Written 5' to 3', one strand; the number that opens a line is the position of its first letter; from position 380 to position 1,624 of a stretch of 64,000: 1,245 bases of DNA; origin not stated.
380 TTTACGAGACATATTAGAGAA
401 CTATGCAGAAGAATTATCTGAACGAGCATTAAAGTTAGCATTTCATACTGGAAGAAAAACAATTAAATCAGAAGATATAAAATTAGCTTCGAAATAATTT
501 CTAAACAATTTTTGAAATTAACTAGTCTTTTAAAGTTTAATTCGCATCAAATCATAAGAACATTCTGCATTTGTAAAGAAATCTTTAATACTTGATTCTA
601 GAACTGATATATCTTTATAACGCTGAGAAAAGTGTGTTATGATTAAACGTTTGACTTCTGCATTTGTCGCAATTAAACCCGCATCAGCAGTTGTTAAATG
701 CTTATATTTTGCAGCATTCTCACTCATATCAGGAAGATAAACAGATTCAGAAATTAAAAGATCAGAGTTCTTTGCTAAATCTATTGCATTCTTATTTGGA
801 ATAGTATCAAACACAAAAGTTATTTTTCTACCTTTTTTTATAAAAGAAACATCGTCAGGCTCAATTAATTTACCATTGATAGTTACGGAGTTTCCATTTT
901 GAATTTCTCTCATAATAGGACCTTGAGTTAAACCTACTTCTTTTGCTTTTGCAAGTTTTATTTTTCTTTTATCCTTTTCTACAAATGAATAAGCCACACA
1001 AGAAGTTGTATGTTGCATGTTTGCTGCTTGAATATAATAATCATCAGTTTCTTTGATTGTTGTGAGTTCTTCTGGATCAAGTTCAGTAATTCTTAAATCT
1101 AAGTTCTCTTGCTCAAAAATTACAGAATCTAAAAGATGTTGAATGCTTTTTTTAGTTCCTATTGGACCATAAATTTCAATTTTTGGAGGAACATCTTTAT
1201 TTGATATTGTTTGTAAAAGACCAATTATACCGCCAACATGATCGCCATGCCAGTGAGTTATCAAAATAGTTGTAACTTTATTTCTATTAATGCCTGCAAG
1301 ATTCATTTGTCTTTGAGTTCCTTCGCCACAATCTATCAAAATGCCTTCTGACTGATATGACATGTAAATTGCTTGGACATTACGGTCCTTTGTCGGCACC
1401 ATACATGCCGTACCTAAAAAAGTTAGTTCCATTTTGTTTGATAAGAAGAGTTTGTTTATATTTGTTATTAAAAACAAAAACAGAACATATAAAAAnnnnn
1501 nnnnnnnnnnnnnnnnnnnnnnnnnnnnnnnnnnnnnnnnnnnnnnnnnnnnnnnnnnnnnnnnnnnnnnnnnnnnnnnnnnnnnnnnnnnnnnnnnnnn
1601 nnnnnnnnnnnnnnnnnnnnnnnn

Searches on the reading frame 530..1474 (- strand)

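Call 30: search_protein_families(library=pfam, proteins=[window:530-1474:-], max_evalue=0.001)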
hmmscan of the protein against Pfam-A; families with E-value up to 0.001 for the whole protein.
window:530-1474:- (314 aa): 4 families
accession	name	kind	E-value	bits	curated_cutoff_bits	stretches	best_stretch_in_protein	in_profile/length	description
PF12706.13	Lactamase_B_2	-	1.7e-14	54.4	27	1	45-282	3-200/200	Beta-lactamase superfamily domain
PF00753.33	Lactamase_B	-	6.6e-13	49.5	22.7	1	33-109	6-86/196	Metallo-beta-lactamase superfamily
PF13691.12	Lactamase_B_4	-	5e-07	29.7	27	1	25-82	4-63/63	tRNase Z endonuclease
PF23023.1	Anti-Pycsar_Apyc1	-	3.1e-06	27.3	50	1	17-84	5-71/250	Anti-Pycsar protein Apyc1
